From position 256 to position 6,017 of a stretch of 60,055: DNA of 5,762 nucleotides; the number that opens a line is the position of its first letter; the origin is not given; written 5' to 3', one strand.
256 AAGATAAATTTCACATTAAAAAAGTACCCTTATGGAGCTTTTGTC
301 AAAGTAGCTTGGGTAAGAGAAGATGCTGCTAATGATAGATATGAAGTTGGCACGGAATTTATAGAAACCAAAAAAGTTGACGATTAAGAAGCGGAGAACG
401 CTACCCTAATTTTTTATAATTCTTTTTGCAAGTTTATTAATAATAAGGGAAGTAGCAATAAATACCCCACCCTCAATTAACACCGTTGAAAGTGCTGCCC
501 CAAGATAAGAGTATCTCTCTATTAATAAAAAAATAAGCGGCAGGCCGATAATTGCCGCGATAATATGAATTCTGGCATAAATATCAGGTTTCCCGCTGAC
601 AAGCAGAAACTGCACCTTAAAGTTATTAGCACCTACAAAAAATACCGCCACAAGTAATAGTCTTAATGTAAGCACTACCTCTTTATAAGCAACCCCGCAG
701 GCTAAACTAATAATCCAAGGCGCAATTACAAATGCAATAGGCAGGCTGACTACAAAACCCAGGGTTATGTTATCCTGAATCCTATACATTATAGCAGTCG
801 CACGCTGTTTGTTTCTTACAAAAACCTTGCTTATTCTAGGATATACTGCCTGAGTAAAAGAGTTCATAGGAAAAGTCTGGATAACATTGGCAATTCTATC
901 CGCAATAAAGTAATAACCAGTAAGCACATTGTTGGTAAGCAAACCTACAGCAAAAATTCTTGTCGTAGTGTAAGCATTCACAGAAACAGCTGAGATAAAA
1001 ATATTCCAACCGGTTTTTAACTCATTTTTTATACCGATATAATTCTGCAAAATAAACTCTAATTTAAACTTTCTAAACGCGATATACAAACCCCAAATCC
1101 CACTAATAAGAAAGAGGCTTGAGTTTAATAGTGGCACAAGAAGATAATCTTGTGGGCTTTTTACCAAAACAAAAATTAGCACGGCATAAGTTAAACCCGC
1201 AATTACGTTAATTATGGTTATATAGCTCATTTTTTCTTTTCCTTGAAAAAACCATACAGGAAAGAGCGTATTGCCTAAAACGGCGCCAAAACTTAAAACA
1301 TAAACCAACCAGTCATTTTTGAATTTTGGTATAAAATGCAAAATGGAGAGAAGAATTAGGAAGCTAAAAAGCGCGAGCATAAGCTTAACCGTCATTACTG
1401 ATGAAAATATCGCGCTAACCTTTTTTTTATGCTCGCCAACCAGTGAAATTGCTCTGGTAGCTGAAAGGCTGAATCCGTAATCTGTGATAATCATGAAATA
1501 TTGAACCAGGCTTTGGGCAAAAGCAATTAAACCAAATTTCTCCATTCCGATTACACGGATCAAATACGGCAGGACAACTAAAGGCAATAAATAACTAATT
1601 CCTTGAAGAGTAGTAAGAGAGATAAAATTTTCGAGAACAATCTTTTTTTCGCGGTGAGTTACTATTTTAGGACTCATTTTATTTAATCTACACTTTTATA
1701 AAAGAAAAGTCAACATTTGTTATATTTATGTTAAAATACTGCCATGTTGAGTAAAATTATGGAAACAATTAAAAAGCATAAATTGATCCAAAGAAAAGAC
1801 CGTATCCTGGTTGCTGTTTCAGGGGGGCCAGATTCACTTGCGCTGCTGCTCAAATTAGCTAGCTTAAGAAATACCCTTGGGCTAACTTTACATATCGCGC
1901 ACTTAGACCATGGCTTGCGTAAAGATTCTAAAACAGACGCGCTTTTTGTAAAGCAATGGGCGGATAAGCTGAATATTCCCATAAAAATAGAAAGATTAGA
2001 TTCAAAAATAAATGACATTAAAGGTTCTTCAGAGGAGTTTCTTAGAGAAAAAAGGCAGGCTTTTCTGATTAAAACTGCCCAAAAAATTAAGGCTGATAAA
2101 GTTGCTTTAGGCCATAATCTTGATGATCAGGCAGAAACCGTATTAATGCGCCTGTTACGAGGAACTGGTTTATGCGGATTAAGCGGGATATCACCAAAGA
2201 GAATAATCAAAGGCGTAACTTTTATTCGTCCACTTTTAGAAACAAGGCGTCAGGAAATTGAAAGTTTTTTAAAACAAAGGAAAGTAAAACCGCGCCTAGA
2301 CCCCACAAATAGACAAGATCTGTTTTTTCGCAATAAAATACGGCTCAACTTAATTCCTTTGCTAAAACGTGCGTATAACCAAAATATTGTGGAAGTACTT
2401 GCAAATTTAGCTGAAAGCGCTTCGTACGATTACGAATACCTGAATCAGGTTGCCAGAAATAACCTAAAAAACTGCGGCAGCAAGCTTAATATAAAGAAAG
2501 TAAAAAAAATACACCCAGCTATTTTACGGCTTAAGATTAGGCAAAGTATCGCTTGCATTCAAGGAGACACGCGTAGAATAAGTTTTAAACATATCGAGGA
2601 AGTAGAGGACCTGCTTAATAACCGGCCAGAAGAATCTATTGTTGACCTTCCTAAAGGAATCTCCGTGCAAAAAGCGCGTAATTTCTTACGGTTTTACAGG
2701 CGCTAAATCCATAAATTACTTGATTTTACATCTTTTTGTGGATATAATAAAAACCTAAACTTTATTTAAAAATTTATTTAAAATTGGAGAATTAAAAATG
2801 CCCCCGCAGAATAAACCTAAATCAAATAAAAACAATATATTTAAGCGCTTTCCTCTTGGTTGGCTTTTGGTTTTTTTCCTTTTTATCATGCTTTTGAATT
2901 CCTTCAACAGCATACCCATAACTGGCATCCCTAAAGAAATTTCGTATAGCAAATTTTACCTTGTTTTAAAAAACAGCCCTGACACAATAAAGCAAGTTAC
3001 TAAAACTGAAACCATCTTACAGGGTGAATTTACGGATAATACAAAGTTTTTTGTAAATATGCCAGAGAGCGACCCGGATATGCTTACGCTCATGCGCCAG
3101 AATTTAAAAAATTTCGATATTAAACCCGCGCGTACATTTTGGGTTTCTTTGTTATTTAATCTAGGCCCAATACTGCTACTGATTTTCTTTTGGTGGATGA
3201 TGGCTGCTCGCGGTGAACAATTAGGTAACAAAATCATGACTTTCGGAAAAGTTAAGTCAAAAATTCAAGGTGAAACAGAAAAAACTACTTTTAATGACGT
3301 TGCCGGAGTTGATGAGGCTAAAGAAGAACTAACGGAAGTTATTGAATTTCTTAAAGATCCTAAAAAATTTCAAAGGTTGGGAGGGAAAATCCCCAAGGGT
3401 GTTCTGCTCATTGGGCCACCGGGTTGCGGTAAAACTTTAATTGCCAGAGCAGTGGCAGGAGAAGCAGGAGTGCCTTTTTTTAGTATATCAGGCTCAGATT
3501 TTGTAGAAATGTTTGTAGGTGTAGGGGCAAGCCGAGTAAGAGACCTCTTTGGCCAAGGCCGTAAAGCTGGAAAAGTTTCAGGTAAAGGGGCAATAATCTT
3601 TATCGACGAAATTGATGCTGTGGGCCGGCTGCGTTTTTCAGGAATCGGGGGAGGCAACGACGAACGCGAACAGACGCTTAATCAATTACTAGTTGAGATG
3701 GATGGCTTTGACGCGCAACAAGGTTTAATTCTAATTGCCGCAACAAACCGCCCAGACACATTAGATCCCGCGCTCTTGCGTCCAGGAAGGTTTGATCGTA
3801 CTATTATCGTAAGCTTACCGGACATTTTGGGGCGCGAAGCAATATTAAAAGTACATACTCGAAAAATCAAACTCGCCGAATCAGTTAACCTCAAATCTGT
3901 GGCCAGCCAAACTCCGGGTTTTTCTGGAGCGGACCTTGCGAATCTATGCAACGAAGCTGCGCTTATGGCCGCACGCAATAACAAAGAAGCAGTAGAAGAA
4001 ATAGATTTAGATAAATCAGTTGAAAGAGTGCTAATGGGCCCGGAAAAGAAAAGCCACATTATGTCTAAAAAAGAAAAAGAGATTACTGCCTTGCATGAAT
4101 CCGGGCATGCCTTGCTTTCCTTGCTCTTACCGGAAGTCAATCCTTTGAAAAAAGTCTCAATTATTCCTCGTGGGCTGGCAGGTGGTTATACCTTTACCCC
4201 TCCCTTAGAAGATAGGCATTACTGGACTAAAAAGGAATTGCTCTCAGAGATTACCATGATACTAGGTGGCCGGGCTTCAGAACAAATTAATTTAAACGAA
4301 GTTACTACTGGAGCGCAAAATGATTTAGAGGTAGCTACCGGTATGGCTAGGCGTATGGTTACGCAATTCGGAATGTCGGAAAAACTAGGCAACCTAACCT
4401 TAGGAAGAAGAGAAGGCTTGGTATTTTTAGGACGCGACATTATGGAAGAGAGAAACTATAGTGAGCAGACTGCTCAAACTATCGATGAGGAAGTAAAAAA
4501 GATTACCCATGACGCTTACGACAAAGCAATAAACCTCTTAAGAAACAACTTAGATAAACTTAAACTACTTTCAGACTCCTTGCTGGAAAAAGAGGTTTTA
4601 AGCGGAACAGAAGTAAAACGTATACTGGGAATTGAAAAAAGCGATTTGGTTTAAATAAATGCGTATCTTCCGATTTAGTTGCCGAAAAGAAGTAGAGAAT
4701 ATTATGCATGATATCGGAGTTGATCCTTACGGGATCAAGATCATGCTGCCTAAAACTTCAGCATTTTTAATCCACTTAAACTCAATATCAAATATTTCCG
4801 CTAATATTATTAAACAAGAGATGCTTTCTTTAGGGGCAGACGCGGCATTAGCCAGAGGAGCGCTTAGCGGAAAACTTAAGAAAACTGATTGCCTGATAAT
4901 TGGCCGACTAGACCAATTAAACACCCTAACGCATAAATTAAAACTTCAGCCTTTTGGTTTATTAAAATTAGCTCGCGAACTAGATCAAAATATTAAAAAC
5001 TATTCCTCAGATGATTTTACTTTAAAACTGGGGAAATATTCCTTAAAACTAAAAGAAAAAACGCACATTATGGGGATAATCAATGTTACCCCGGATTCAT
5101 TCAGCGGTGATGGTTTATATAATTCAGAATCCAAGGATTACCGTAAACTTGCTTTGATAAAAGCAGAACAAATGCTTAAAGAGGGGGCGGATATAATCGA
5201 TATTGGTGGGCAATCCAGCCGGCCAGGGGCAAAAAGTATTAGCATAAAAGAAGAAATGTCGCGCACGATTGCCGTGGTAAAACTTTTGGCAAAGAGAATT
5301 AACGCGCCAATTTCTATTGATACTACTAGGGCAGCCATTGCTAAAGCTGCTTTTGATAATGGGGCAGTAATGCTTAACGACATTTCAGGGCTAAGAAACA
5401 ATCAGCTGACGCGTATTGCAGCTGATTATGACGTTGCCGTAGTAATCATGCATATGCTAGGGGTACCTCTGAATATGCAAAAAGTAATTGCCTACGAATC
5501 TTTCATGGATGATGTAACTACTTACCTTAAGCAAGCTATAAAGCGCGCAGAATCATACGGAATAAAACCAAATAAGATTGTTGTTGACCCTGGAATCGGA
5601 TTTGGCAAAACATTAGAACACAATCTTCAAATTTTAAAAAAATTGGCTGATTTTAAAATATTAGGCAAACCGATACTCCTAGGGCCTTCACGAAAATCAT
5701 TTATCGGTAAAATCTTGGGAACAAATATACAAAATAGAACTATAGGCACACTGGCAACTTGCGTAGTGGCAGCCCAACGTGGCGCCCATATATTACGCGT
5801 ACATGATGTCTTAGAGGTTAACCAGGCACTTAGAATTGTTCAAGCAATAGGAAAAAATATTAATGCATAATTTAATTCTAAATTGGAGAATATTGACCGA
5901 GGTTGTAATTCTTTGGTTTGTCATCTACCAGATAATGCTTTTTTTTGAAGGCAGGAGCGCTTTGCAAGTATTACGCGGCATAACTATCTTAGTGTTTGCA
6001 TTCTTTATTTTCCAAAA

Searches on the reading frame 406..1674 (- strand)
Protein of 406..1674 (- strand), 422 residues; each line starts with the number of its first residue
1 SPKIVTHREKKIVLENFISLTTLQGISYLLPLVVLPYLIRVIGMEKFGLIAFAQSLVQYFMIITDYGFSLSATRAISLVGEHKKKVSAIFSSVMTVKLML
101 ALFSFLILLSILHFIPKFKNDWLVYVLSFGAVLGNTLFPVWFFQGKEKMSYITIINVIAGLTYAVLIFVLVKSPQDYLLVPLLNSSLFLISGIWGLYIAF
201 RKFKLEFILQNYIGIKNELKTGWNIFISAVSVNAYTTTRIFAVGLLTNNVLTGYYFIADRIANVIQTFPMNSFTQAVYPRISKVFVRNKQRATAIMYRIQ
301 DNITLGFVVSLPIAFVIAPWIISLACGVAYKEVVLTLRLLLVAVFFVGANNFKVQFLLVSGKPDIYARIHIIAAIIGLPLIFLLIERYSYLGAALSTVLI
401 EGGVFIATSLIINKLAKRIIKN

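Call 79: search_protein_families(library=pfam, proteins=[window:406-1674:-], max_evalue=0.00001)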
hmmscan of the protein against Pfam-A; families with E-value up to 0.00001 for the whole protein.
window:406-1674:- (422 aa): 2 families
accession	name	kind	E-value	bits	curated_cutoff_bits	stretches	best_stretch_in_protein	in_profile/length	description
PF01943.22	Polysacc_synt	-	2.6e-51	175.1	28.2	1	13-284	1-273/274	Polysaccharide biosynthesis protein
PF13440.11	Polysacc_synt_3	-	1.8e-08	34.4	23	1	38-334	2-292/293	Polysaccharide biosynthesis protein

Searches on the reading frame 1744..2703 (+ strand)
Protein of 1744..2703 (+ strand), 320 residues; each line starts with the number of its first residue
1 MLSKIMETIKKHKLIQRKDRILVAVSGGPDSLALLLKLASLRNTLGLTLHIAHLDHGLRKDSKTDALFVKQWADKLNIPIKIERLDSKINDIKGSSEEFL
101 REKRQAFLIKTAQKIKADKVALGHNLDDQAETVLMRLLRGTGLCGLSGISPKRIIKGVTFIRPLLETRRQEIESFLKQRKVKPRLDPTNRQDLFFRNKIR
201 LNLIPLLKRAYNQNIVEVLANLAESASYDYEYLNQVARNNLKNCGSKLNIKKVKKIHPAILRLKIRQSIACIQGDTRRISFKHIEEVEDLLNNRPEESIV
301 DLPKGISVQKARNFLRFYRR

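Call 79: search_protein_families(library=pfam, proteins=[window:1744-2703:+], max_evalue=0.00001)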
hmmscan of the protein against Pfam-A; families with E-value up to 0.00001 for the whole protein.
window:1744-2703:+ (320 aa): 1 family
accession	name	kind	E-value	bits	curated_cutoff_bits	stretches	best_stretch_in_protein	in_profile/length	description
PF01171.26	ATP_bind_3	-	4.7e-51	173.6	27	1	21-201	2-181/182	PP-loop family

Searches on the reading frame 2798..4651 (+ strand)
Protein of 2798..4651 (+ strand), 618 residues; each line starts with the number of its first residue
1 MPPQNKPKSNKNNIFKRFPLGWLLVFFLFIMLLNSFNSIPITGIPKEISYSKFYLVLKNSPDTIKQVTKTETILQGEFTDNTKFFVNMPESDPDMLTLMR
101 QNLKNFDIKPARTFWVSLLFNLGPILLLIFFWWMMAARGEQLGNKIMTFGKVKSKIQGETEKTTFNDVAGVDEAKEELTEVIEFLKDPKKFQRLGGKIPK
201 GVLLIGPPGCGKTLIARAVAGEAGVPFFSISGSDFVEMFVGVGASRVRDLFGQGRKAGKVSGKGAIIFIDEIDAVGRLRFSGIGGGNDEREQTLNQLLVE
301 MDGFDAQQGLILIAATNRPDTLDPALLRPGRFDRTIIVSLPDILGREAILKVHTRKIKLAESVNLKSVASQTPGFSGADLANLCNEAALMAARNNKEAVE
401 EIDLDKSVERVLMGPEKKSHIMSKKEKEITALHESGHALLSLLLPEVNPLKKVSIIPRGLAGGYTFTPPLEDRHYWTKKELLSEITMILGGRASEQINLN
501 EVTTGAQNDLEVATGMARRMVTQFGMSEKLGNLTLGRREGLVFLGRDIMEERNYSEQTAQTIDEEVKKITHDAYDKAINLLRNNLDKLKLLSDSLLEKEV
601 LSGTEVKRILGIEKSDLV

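Call 79: search_protein_families(library=pfam, proteins=[window:2798-4651:+], max_evalue=0.00001)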
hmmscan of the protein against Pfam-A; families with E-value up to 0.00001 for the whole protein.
window:2798-4651:+ (618 aa): 5 families
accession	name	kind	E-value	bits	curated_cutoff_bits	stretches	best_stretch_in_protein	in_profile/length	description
PF01434.24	Peptidase_M41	-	1.2e-67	228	29.9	1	421-609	2-191/191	Peptidase family M41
PF00004.35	AAA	-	3.8e-42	144.3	21.2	1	202-339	1-130/131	ATPase family associated with various cellular activities (AAA)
PF17862.7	AAA_lid_3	-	6.1e-16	58.1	27.2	1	362-405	1-44/45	AAA+ lid domain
PF07728.20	AAA_5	-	5.8e-07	30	22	1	201-327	1-136/139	AAA domain (dynein-related subfamily)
PF06480.20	FtsH_ext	-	4e-06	27.4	25.5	0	20-110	2-98/103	FtsH Extracellular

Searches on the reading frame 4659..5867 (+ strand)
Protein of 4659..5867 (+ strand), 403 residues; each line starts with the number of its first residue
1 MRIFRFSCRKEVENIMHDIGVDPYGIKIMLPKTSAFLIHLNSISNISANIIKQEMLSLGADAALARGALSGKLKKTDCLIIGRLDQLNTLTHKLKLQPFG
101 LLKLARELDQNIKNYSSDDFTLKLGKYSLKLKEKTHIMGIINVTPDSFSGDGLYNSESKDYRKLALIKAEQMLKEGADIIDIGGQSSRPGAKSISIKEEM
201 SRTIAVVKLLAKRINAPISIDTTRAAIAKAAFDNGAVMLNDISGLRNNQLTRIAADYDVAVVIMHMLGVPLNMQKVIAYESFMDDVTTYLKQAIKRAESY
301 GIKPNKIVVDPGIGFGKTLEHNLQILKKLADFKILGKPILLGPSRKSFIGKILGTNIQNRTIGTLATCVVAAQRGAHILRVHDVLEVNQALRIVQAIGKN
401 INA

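Call 79: search_protein_families(library=pfam, proteins=[window:4659-5867:+], max_evalue=0.00001)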
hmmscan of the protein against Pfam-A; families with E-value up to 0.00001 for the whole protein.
window:4659-5867:+ (403 aa): 1 family
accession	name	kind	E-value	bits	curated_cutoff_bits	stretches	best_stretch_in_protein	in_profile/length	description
PF00809.28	Pterin_bind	-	5.6e-78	262.4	25.5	1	138-382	1-244/244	Pterin binding enzyme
